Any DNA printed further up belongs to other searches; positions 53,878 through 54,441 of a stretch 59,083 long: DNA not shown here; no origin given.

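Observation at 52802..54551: TnpB element without a recognisable TnpA: ORF-A sits in the tnpA position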

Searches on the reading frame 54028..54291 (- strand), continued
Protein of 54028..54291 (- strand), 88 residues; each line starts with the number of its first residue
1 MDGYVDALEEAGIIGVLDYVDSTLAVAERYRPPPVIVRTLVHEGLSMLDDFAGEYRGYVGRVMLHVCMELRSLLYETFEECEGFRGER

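Call 91: list_cluster_members(proteins=[P0001, P0006, P0251])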
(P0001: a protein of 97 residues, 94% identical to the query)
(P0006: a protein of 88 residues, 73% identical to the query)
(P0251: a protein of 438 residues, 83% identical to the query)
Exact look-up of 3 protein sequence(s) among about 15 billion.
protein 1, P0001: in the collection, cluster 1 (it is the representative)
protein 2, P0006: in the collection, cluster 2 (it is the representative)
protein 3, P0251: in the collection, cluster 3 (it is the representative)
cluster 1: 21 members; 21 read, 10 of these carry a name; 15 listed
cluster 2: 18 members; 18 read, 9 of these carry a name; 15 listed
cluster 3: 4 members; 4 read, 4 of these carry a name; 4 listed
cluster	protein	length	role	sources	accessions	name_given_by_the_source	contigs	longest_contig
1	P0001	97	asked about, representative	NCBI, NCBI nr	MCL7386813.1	MAG: hypothetical protein LZ166_04730 [Thaumarchaeota archaeon] | hypothetical protein [Candidatus Wolframiiraptor allenii]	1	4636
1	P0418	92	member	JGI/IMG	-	hypothetical protein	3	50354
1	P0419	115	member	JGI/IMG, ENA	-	hypothetical protein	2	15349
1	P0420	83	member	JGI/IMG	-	hypothetical protein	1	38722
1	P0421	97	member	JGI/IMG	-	hypothetical protein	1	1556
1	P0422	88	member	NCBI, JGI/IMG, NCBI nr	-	-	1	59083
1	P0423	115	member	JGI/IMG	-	hypothetical protein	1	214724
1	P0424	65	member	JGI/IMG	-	hypothetical protein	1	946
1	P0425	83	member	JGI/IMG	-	hypothetical protein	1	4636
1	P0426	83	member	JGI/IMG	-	hypothetical protein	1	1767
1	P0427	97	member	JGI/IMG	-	hypothetical protein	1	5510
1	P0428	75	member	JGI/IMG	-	-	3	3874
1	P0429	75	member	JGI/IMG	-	-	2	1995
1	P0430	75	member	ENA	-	-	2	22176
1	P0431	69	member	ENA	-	-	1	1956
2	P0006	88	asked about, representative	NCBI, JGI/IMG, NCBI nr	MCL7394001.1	MAG: hypothetical protein LZ169_04170 [Thaumarchaeota archaeon] | hypothetical protein | hypothetical protein [Candidatus Wolframiiraptor allenii]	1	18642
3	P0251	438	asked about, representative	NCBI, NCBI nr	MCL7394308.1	MAG: RNA-guided endonuclease TnpB family protein [Thaumarchaeota archaeon] | RNA-guided endonuclease TnpB family protein [Candidatus Wolframiiraptor allenii]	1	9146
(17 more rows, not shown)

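Call 98: search_protein_families(library=padloc, proteins=[window:54028-54291:-], max_evalue=0.1)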
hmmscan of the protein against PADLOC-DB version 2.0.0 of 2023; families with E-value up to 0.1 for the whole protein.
seq(88 aa): 0 families

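Call 99: search_protein_families(library=phrogs, proteins=[window:54028-54291:-], max_evalue=0.1)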
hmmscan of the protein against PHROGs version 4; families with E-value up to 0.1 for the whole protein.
seq(88 aa): 0 families
